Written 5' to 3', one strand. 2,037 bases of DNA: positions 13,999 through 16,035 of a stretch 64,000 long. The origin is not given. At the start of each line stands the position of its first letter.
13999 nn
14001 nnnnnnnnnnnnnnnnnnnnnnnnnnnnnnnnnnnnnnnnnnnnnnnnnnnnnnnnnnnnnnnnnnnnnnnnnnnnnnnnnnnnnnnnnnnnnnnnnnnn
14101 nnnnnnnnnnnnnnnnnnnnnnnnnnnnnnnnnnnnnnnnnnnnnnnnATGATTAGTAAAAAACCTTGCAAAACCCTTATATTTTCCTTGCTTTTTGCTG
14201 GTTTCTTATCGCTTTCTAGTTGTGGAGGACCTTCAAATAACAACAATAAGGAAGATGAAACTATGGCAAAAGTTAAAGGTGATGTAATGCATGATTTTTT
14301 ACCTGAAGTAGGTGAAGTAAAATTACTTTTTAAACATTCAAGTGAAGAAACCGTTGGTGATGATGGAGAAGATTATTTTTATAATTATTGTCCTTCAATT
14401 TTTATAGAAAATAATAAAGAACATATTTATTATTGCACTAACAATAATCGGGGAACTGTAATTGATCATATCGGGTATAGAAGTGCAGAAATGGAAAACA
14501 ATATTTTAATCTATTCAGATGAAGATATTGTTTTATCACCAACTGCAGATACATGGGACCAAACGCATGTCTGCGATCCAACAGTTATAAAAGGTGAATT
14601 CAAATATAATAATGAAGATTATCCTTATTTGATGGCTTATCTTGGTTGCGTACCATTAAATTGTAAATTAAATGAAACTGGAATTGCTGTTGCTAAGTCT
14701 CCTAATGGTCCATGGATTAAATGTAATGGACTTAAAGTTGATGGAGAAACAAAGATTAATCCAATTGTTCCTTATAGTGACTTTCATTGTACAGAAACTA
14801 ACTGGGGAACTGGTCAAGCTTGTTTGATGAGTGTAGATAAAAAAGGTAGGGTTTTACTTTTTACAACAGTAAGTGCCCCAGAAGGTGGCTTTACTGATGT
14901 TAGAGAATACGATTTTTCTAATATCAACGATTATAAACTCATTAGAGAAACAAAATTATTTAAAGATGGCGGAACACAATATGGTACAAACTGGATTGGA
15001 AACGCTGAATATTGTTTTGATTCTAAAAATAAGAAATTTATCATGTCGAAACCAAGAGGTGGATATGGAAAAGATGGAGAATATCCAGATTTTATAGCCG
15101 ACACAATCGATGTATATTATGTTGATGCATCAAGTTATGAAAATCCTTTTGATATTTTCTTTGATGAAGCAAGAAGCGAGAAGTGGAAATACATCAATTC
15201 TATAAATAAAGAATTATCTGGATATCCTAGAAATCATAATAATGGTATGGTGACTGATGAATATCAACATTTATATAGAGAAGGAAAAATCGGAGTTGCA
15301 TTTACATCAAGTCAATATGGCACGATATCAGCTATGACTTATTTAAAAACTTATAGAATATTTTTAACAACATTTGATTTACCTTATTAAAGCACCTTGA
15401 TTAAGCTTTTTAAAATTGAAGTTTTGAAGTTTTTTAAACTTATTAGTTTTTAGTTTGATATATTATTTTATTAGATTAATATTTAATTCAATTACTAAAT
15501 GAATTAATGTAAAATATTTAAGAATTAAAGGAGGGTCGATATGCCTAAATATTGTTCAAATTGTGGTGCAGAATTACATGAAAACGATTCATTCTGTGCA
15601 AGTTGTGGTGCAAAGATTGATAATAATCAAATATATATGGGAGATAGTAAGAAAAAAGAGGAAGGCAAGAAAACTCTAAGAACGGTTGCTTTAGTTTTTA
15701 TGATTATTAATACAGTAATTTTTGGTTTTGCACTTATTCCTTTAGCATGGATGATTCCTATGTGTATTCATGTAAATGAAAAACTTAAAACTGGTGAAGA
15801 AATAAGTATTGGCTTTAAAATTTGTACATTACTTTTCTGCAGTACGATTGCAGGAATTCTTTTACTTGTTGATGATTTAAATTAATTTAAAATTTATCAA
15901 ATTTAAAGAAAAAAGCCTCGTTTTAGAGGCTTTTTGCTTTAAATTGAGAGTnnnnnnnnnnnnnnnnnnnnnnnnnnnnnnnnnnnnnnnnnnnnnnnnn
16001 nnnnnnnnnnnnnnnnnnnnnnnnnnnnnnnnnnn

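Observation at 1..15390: Composite sugar-uptake locus combining LplABC-type transporter, IUNH nucleoside hydrolase, ribokinase, YesL protein, a secreted triple-repeat protein and three beta-propeller-like lipoproteins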

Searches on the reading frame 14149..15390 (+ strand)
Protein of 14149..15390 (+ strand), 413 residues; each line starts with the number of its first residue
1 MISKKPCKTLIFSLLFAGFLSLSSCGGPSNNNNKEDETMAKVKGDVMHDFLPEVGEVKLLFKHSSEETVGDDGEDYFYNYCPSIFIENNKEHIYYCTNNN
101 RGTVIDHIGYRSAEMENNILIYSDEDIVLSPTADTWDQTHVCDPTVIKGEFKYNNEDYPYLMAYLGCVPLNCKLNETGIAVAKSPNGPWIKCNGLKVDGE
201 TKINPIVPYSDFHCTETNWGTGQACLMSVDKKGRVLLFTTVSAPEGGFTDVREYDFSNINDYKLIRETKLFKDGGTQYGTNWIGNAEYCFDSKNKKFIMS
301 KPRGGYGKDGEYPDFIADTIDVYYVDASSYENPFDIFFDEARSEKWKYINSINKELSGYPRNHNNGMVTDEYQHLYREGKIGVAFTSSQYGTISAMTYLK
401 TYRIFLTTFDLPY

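Call 5: search_protein_families(library=pfam, proteins=[window:14149-15390:+], max_evalue=0.01)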
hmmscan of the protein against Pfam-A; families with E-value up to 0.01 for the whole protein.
window:14149-15390:+ (413 aa): 1 family
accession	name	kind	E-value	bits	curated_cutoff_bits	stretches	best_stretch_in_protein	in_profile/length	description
PF04616.20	Glyco_hydro_43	-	0.0018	18.1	32.2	1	82-249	124-270/288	Glycosyl hydrolases family 43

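Call 6: search_protein_families(library=ncbifam, proteins=[window:14149-15390:+], max_evalue=0.01)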
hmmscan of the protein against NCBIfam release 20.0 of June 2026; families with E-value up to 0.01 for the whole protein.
window:14149-15390:+ (413 aa): 0 families

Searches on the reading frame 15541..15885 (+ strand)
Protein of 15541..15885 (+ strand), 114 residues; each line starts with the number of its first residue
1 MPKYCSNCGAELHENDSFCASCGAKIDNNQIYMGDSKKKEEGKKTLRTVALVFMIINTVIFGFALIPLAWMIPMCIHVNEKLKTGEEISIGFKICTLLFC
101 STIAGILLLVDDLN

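Call 5: search_protein_families(library=pfam, proteins=[window:15541-15885:+], max_evalue=0.01)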
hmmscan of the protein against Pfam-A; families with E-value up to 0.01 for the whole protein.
window:15541-15885:+ (114 aa): 8 families
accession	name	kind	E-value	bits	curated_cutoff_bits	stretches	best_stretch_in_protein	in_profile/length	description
PF13240.11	Zn_Ribbon_1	-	3.5e-07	30.2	25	1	4-25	1-22/23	zinc-ribbon domain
PF13248.11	Zn_ribbon_3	-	7.1e-06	25.7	27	1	3-26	3-26/26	zinc-ribbon domain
PF12773.13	DZR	-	5.5e-05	23.7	27.3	1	5-26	1-22/45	Double zinc ribbon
PF14803.11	Zn_ribbon_Nudix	-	0.0003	21.1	25.6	0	3-13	1-11/34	Nudix N-terminal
PF08271.17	Zn_Ribbon_TF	-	0.00046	20.1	29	1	5-35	3-38/43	TFIIB zinc-binding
PF24463.1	DUF7577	-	0.0027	17.7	28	0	4-12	18-26/27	Domain of unknown function (DUF7577)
PF18912.6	DZR_2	-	0.0029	17.8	27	1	2-26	7-31/56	Double zinc ribbon domain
PF14149.11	YhfH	-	0.0058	16.9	27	0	2-15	13-26/37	YhfH-like protein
